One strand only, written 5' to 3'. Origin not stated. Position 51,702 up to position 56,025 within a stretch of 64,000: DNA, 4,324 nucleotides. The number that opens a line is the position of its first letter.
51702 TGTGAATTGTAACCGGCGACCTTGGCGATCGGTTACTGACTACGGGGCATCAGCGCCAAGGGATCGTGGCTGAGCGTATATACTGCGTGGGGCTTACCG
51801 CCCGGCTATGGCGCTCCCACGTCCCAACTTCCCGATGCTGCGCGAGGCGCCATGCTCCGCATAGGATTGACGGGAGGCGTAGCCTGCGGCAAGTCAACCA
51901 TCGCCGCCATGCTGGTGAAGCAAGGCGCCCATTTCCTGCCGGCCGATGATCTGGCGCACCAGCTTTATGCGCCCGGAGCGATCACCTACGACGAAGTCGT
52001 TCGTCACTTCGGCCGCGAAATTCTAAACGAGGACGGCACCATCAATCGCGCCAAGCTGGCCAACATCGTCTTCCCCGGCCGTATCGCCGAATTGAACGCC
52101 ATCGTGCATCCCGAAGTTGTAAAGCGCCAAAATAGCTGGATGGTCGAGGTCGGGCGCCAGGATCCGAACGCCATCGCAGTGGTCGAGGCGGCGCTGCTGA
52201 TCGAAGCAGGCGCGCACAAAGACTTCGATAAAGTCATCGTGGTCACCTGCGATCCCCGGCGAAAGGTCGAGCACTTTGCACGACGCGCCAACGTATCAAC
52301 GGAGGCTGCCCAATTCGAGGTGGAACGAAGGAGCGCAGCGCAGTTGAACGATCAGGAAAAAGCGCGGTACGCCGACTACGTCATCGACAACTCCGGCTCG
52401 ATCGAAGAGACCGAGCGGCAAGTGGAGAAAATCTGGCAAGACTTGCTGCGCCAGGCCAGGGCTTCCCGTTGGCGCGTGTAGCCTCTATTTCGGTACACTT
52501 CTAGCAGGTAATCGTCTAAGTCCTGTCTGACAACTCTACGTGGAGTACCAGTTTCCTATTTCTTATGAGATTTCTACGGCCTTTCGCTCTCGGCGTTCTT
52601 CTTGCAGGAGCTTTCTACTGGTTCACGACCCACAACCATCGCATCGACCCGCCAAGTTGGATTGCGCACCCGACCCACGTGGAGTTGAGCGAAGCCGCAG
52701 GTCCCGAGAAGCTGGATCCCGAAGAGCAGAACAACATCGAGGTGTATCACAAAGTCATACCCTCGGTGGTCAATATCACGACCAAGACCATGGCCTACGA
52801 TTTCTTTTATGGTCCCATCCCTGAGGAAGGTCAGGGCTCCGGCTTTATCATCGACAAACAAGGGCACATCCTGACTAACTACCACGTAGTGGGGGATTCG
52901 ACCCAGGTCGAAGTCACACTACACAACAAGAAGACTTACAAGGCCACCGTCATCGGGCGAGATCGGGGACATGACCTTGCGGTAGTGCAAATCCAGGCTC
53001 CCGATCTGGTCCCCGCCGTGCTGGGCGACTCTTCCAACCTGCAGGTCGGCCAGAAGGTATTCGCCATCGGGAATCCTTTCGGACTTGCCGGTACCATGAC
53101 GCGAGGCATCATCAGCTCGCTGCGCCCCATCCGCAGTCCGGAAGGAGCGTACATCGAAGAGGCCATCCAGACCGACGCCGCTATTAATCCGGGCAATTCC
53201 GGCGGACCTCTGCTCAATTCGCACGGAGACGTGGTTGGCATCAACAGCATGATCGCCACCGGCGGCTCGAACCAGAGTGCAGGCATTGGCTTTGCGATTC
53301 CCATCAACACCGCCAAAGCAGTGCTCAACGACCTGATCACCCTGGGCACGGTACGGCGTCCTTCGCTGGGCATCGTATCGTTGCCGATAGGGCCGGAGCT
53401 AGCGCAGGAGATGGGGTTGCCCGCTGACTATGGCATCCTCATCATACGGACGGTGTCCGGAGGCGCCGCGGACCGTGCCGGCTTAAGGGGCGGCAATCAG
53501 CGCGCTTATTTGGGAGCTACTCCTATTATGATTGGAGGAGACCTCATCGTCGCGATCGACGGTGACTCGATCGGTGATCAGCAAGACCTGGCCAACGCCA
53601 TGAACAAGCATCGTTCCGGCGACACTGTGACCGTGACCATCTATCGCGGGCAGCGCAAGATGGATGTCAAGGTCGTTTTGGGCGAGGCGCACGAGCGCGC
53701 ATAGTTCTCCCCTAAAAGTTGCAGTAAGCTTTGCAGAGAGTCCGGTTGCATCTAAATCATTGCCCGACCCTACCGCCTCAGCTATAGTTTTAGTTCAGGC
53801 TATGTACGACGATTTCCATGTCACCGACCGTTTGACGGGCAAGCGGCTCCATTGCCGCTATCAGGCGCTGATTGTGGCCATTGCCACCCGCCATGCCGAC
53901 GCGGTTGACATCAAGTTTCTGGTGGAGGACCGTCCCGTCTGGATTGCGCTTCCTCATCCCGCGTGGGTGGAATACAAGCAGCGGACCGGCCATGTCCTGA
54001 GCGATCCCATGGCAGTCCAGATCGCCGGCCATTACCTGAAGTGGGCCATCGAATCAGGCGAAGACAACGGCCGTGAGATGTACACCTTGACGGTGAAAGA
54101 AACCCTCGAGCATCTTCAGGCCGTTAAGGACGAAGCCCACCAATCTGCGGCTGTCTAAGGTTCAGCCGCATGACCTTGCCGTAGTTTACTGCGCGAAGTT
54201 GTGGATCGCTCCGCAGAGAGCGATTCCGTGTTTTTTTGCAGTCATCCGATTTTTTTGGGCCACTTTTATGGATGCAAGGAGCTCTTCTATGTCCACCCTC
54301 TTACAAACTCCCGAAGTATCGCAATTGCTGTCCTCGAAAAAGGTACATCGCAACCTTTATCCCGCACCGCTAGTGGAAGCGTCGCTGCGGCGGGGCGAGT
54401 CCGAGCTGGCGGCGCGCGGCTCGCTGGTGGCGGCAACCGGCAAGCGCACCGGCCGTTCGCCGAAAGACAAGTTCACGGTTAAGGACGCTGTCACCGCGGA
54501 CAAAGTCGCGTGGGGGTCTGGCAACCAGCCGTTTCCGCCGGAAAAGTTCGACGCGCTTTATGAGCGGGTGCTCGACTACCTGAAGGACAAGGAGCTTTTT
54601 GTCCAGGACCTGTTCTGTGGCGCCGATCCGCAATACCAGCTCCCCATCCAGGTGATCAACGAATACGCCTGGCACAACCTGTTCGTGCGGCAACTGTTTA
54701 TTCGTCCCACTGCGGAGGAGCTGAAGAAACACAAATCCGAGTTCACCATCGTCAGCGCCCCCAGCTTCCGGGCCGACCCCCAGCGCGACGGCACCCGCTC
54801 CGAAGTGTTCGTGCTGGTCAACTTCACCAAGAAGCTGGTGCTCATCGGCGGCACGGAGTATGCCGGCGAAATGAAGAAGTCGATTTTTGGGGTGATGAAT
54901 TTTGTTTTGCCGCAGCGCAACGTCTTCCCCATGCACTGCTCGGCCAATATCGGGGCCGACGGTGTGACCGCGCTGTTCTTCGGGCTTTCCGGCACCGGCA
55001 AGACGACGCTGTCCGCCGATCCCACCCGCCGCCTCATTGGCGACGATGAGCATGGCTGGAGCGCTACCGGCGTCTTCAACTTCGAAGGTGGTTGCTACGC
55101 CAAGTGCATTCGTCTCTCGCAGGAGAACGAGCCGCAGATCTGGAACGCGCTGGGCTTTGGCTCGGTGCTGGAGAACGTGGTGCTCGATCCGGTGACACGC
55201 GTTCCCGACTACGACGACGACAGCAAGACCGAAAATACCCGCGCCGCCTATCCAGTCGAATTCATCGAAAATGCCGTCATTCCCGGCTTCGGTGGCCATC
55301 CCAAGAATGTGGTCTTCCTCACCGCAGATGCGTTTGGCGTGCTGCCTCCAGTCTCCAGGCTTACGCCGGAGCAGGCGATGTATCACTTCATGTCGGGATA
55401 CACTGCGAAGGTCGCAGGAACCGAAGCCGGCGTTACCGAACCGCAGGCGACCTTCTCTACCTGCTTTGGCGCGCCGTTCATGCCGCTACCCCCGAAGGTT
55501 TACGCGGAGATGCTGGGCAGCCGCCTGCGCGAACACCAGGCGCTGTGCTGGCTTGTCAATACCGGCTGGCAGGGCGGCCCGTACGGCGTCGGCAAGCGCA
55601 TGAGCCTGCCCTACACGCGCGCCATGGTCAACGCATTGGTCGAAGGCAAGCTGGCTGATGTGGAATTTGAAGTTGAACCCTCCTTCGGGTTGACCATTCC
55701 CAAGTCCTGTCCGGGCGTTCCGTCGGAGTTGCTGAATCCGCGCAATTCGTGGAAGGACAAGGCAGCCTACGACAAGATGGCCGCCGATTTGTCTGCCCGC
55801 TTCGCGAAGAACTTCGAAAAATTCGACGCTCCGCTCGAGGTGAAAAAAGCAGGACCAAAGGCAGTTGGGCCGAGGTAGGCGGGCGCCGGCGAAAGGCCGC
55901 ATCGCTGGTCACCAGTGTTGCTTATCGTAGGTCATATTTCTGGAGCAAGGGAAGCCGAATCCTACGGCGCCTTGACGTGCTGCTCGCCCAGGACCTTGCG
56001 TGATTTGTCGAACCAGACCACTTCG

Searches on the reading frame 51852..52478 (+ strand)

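Call 18: search_protein_families(library=pfam, proteins=[window:51852-52478:+], max_evalue=0.01)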
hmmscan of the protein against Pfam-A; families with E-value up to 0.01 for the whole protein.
window:51852-52478:+ (209 aa): 2 families
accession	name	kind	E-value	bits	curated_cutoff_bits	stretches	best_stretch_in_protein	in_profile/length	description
PF01121.26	CoaE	-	3.7e-44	151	27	1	4-185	3-179/180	Dephospho-CoA kinase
PF13238.12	AAA_18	-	0.00093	20.1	29.4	1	4-147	1-113/128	AAA domain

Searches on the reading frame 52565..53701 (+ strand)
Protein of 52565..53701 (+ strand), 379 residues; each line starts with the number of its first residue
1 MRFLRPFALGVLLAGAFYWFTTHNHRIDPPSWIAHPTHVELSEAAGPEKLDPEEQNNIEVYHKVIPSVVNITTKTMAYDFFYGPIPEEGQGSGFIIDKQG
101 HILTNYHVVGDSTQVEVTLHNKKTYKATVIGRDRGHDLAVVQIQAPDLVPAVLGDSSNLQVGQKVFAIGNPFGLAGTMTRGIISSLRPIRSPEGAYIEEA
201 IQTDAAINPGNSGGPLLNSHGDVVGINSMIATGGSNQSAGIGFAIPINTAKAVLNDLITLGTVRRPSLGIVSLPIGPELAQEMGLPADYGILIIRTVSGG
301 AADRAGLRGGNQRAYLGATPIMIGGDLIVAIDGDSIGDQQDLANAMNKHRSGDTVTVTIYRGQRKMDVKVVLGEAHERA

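Call 18: search_protein_families(library=pfam, proteins=[window:52565-53701:+], max_evalue=0.01)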
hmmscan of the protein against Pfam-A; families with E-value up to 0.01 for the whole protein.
window:52565-53701:+ (379 aa): 5 families
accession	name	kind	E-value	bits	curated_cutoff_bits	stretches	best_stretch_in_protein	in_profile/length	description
PF13365.12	Trypsin_2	-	9e-39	133.9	27.6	1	91-226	1-144/144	Trypsin-like peptidase domain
PF00089.32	Trypsin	-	1.5e-19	71.2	20.6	1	92-252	28-218/220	Trypsin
PF13180.12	PDZ_2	-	4.1e-12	46.6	27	1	288-370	11-78/80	PDZ domain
PF00595.29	PDZ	-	0.0021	18.8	23.2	0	325-359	46-80/81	PDZ domain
PF10459.15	Peptidase_S46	-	0.006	15.7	22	0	204-227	627-650/698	Peptidase S46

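Call 99: list_cluster_members(proteins=[window:52565-53701:+, window:51852-52478:+, window:41495-42448:-, window:30505-31665:+, window:28991-30463:-, window:40678-41511:-])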
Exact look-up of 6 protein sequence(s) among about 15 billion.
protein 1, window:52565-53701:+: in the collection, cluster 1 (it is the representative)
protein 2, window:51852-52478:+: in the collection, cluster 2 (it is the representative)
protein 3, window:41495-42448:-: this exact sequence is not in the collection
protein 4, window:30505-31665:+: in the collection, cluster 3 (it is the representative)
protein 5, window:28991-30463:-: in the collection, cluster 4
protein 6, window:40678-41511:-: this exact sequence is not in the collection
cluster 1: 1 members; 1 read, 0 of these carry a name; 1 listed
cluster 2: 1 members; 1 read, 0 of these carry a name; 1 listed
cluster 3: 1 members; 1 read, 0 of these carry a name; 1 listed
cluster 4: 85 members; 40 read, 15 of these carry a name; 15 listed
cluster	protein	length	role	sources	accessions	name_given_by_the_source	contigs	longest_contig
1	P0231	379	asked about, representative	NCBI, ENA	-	-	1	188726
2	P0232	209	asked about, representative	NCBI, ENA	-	-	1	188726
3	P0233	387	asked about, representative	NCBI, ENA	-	-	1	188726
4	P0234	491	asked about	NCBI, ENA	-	-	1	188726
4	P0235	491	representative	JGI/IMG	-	-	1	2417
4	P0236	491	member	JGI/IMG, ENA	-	aspartyl-tRNA(Asn)/glutamyl-tRNA(Gln) amidotransferase subunit B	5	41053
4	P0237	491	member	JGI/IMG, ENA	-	aspartyl-tRNA(Asn)/glutamyl-tRNA(Gln) amidotransferase subunit B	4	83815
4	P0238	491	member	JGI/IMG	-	aspartyl-tRNA(Asn)/glutamyl-tRNA(Gln) amidotransferase subunit B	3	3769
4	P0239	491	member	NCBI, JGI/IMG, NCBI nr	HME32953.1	MAG TPA: Asp-tRNA(Asn)/Glu-tRNA(Gln) amidotransferase subunit GatB [Terriglobales ... | Asp-tRNA(Asn)/Glu-tRNA(Gln) amidotransferase subunit GatB [Terriglobales bacterium]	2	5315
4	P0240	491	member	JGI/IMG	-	aspartyl-tRNA(Asn)/glutamyl-tRNA(Gln) amidotransferase subunit B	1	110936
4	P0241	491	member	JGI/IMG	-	aspartyl-tRNA(Asn)/glutamyl-tRNA(Gln) amidotransferase subunit B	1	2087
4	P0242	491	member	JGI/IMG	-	aspartyl-tRNA(Asn)/glutamyl-tRNA(Gln) amidotransferase subunit B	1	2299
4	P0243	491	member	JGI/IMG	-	aspartyl-tRNA(Asn)/glutamyl-tRNA(Gln) amidotransferase subunit B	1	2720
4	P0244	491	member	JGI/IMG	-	aspartyl-tRNA(Asn)/glutamyl-tRNA(Gln) amidotransferase subunit B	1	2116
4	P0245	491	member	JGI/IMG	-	aspartyl-tRNA(Asn)/glutamyl-tRNA(Gln) amidotransferase subunit B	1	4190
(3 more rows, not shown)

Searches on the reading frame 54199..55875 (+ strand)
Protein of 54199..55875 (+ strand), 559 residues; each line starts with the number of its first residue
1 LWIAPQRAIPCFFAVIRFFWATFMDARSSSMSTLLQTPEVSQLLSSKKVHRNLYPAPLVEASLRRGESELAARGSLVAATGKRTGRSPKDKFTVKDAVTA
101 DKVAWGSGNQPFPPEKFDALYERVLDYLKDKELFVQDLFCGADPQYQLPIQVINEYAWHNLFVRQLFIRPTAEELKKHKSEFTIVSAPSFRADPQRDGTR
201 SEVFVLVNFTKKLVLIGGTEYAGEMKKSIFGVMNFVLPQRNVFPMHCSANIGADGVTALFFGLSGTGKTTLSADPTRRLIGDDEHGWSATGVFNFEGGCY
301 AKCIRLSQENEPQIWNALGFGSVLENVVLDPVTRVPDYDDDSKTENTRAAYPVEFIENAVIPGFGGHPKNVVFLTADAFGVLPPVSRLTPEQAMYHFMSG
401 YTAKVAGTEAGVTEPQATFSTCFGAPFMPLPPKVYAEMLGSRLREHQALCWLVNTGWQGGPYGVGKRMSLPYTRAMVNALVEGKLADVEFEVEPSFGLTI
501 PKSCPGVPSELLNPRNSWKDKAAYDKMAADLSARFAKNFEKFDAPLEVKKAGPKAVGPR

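Call 18: search_protein_families(library=pfam, proteins=[window:54199-55875:+], max_evalue=0.01)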
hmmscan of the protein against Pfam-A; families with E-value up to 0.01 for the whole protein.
window:54199-55875:+ (559 aa): 1 family
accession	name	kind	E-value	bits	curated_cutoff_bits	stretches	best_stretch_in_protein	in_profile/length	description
PF01293.25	PEPCK_ATP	-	5.3e-229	761.1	26.5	1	48-510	2-465/465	Phosphoenolpyruvate carboxykinase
